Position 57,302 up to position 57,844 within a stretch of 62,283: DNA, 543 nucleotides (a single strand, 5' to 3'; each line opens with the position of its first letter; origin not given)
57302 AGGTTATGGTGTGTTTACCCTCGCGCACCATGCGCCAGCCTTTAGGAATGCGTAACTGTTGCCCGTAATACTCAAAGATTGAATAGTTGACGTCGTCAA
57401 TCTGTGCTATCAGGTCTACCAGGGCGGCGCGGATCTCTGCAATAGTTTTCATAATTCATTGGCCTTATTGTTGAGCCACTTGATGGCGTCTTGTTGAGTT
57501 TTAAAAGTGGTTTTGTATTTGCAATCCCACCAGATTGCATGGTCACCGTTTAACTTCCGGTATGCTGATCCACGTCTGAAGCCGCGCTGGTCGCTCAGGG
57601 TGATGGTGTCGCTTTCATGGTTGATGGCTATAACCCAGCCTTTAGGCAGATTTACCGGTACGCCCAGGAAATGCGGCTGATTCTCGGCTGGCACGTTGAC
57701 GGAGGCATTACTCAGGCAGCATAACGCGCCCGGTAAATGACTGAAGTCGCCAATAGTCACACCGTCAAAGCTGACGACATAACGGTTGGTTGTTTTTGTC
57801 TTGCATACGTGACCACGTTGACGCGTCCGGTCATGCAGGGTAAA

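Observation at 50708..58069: Dispersed family of small early proteins sharing an xPxGW ... A(I/M)xWL domain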

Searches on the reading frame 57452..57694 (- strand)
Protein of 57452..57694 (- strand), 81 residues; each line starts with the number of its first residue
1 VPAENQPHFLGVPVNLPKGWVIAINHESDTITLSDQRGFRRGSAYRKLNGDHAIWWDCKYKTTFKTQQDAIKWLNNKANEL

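Call 58: search_protein_representatives(alignment_id=A5)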
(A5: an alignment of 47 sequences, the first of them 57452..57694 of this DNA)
Query: 47 sequences, 93 profile positions. Proteins with E-value up to 0.001 (for the whole library): 50; up to 1e-10: 7; up to 1e-30: 1. The best 50 are listed.
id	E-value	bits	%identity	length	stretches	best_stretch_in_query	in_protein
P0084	8.9e-32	125.6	-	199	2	14-89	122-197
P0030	4.8e-26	107.2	-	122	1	1-91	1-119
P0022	7.2e-22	93.8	-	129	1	1-92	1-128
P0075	1.8e-19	86.1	-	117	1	1-89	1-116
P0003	6.5e-19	84.3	-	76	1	1-93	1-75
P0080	2.9e-14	69.4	-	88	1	1-91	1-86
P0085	2.7e-11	59.9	-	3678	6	23-44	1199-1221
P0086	2.6e-10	56.7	-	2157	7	18-51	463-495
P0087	3.1e-10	56.5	-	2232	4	20-82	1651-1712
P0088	5.6e-10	55.7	-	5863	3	24-52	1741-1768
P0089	8.1e-10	55.2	-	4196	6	22-47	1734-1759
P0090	1.4e-09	54.4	-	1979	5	24-61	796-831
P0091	1.4e-09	54.4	-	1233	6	7-44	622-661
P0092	3.5e-09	53.2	-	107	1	1-92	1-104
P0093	7.0e-09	52.2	-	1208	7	14-84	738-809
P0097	2.6e-08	50.4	-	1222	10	7-34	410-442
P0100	7.6e-08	48.9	-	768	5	17-67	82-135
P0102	5.5e-07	46.1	-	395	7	20-56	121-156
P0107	1.1e-05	42.0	-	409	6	32-73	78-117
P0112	7.1e-05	39.3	-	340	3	40-92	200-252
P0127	6.3e-04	36.3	-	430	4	26-56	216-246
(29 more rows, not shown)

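Call 60: search_protein_families(library=pfam, proteins=[P0112, P0102, P0107, P0100, P0093, P0091, P0097, P0127], max_evalue=0.01)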
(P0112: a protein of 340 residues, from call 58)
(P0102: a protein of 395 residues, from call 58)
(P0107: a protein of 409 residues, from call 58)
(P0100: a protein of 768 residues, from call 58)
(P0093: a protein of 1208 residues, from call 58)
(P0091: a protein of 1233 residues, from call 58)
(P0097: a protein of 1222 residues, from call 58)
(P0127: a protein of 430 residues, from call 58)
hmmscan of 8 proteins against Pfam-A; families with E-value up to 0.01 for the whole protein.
P0112 (340 aa): 2 families
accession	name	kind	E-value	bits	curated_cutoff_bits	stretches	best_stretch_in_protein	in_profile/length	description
PF13773.12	DUF4170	-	0.00047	20.5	25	0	302-323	25-46/60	Domain of unknown function (DUF4170)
PF18103.7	SH3_11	-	0.003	18.2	25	0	123-138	16-31/63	Retroviral integrase C-terminal SH3 domain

P0102 (395 aa): 5 families
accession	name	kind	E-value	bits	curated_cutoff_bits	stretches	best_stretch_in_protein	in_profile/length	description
PF24810.1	RBD_LARS1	-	1.4e-13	51.1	27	0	232-274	15-58/75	Leucine--tRNA ligase, RagD-binding domain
PF20583.3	DUF6786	-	2.9e-10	39.9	27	0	71-115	99-143/376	Family of unknown function (DUF6786)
PF15022.11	DUF4522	-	3.1e-08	34.1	27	0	213-251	39-77/117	Protein of unknown function (DUF4522)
PF08306.17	Glyco_hydro_98M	-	0.0013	18.6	23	0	206-246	78-118/326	Glycosyl hydrolase family 98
PF20791.3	Acyl-ACP_TE_C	-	0.0038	17.8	21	0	39-78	48-87/101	Acyl-ACP thioesterase C-terminal domain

P0107 (409 aa): 11 families
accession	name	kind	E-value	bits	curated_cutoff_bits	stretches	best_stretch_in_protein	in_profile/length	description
PF24312.1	Ig-like_POM152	-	2.3e-10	41.1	27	0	23-47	56-81/89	Nucleoporin POM152, Ig-like domain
PF19076.6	CshA_repeat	-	4.2e-07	31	27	0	86-115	38-68/103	Surface adhesin CshA repetitive domain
PF13620.12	CarboxypepD_reg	-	1.5e-06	28.9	32.3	0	83-116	17-51/82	Carboxypeptidase regulatory-like domain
PF04648.17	MF_alpha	-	8.7e-06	26.2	19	0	37-43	3-9/13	Yeast mating factor alpha hormone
PF07684.17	NODP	-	1.6e-05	25.3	25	0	38-47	8-17/59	NOTCH protein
PF01887.21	SAM_HAT_N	-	5.2e-05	23.5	26.3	0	302-326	71-95/145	SAM hydroxide adenosyltransferase N-terminal domain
PF24416.1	DUF7548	-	0.00016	22.1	27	0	136-179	69-112/137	Family of unknown function (DUF7548)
PF23212.2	DUF7064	-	0.00078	20.2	24.7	0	131-164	12-45/126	Domain of unknown function (DUF7064)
PF07238.19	PilZ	-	0.00084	20.1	22.5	0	39-78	17-52/102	PilZ domain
PF07936.17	Defensin_4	-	0.0025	18.1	20.6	0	31-45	7-19/34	Potassium-channel blocking toxin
PF18134.7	AGS_C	-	0.0047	17.3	26.7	0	180-196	113-129/129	Adenylyl/Guanylyl and SMODS C-terminal sensor domain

P0100 (768 aa): 4 families
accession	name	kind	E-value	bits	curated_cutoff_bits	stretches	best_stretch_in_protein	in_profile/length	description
PF16807.11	Phage_tail_terminator_4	-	5.2e-08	33.3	27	0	640-658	91-109/142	Putative tail termination protein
PF03349.22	Toluene_X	-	0.00037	19.5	29.7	0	393-417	314-338/421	Outer membrane protein transport protein (OMPP1/FadL/TodX)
PF17764.6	PriA_3primeBD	-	0.0028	17.9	22.7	0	324-359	13-44/96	3'DNA-binding domain (3'BD)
PF13505.12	OMP_b-brl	-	0.0081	16.8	28.7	0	298-340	111-153/175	Outer membrane protein beta-barrel domain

P0093 (1208 aa): 6 families
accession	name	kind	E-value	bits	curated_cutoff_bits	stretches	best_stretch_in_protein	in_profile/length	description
PF19408.5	PKD_6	-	8.3e-162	526.4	25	8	801-879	3-81/82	PKD-like domain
PF18962.6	Por_Secre_tail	-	1.5e-10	41.6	27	1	1137-1198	1-67/75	Secretion system C-terminal sorting domain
PF21139.3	BT_MCC_alpha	-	0.00012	23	31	0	726-785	4-60/118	Methylcrotonyl-CoA carboxylase, alpha-subunit, BT domain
PF12695.13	Abhydrolase_5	-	0.00019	21.7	27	1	62-228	2-145/164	Alpha/beta hydrolase family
PF07224.18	Chlorophyllase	-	0.0033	16.7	26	1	54-166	37-146/301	Chlorophyllase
PF06832.18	BiPBP_C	-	0.0037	17.5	26.8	0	1067-1110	37-83/90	Penicillin-Binding Protein C-terminus Family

P0091 (1233 aa): 3 families
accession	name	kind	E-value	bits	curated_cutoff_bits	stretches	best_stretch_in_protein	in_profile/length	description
PF10633.15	NPCBM_assoc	-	9e-11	42.2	24.4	0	30-65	24-57/78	NPCBM-associated, NEW3 domain of alpha-galactosidase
PF18933.6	PsbP_2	-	9.5e-09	36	27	0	23-57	45-83/184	PsbP-like protein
PF01789.22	PsbP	-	0.00058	20.4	23.5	0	1087-1109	3-26/155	PsbP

P0097 (1222 aa): 3 families
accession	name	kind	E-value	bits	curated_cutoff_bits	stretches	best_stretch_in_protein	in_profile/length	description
PF00805.28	Pentapeptide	-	1.9e-91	299.4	20.2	11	590-629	1-40/40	Pentapeptide repeats (8 copies)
PF13599.13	Pentapeptide_4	-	4.8e-40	135.9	38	3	784-846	16-78/78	Pentapeptide repeat region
PF13576.12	Pentapeptide_3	-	3e-26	91.8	27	1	94-138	1-48/48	Pentapeptide repeats (9 copies)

P0127 (430 aa): 6 families
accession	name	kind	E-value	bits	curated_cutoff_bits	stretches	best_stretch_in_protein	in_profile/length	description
PF18218.6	Spa1_C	-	9.7e-05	23.2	26.4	0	318-342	38-61/99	Lantibiotic immunity protein Spa1 C-terminal domain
PF02762.20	Cbl_N3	-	0.00027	21.2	25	0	263-277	71-85/86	CBL proto-oncogene N-terminus, SH2-like domain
PF18534.6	HBD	-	0.00047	20.7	32.9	0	165-194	27-56/84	Helical bundle domain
PF01429.25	MBD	-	0.00062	19.8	21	0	138-189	7-65/77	Methyl-CpG binding domain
PF08151.17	FerI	-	0.0019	18.5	28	0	325-344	33-51/51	FerI (NUC094) domain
PF16155.11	PnbB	-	0.0053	17.1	26.9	0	67-123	44-97/153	4-hydroxylaminobenzoate lyase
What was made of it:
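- Tried and rejected: The remaining hits were giant repeat proteins (PKD-like, pentapeptide and similar) whose scores come from summed repeats, so I rejected them (calls 58, 60).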

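Call 61: search_protein_families(library=pfam, alignment_id=A5, max_evalue=10)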
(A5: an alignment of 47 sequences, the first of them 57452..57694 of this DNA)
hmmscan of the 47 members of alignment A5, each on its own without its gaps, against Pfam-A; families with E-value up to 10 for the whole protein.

A. member 1, window:57452-57694:- (81 aa): 1 family
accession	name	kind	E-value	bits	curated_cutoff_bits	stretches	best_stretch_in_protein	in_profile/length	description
PF07151.18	DUF1391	-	0.012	15.7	27.3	1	59-76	30-46/48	Protein of unknown function (DUF1391)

B. families by the number of members that match (of 47 scanned): 16 families
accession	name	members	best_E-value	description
PF12005.13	DUF3499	8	0.012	Protein of unknown function (DUF3499)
PF07151.18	DUF1391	2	0.012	Protein of unknown function (DUF1391)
PF11776.13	RcnB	2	0.029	Nickel/cobalt transporter regulator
PF11184.13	DUF2969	2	0.088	Protein of unknown function (DUF2969)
PF06560.17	GPI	1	0.018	Glucose-6-phosphate isomerase (GPI)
PF18340.7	TraI_2B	1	0.019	DNA relaxase TraI 2B/2B-like domain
PF25185.1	Tad3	1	0.03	Type I Thoeris inhibitor Tad3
PF18705.7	DUF5643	1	0.054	Family of unknown function (DUF5643)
PF09346.15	SMI1_KNR4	1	0.11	SMI1 / KNR4 family (SUKH-1)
PF09436.16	DUF2016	1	0.12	Domain of unknown function (DUF2016)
PF12481.13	DUF3700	1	0.14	Aluminium induced protein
PF16889.11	Hepar_II_III_N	1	0.14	Heparinase II/III N-terminus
PF22764.1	E217_Gp32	1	0.15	Tail fiber protein gp32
PF07991.19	KARI_N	1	0.17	Acetohydroxy acid isomeroreductase, NADPH-binding domain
PF22283.2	DUF6960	1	0.21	Family of unknown function (DUF6960)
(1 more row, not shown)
